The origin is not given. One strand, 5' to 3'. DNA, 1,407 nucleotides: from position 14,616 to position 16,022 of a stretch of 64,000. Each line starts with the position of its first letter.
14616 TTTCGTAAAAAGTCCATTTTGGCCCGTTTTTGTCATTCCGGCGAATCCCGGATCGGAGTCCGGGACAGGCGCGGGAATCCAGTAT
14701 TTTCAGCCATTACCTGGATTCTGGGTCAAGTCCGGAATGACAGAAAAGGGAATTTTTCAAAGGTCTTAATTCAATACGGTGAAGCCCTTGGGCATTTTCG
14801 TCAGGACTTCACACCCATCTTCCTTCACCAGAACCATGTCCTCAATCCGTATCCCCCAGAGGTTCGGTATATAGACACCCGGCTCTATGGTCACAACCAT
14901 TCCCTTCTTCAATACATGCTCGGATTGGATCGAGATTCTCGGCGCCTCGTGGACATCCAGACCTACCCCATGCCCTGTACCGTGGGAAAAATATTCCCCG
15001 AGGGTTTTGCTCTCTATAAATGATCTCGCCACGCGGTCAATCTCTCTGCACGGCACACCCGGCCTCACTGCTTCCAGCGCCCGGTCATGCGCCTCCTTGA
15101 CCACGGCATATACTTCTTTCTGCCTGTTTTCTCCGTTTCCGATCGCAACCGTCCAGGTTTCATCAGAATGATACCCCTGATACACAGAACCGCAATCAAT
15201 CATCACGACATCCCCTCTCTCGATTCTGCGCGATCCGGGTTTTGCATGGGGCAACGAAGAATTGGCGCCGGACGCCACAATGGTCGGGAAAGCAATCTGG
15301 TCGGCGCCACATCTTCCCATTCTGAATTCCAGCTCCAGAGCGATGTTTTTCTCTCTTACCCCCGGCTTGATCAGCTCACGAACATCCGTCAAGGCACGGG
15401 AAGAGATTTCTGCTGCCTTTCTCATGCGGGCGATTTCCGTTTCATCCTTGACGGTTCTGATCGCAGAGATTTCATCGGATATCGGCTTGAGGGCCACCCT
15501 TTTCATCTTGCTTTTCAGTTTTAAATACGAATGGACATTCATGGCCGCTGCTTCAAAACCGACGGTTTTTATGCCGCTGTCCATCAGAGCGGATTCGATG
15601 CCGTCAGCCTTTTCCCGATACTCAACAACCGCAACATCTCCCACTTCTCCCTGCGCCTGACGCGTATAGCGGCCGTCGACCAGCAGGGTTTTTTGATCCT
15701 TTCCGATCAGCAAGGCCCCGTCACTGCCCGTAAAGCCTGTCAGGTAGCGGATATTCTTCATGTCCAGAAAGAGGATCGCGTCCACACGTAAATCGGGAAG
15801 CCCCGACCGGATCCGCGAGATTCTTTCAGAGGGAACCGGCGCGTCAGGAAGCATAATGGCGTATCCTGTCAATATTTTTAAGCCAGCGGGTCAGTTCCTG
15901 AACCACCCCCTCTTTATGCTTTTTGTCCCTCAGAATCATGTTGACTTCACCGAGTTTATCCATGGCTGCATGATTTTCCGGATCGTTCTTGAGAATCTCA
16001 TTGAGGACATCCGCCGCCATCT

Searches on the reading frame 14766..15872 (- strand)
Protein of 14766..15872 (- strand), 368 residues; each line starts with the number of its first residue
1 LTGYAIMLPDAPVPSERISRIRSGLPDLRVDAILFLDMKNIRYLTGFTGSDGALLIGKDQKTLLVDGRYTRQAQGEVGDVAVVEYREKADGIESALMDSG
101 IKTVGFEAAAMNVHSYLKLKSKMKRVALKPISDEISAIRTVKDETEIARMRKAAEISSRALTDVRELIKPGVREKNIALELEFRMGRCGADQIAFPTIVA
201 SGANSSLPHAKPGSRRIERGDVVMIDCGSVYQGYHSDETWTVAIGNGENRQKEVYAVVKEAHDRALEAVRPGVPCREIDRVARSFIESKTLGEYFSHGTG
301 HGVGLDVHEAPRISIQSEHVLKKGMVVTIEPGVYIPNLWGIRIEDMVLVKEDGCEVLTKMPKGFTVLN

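Call 63: search_protein_families(library=pfam, proteins=[window:14766-15872:-], max_evalue=0.00001)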
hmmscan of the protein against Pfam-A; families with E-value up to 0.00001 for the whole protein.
window:14766-15872:- (368 aa): 2 families
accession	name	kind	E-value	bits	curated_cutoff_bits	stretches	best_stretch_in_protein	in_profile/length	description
PF00557.29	Peptidase_M24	-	2.1e-74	250.2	23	1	149-351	2-208/208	Metallopeptidase family M24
PF01321.24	Creatinase_N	-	9e-26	91.3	22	1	17-141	1-128/128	Creatinase/Prolidase N-terminal domain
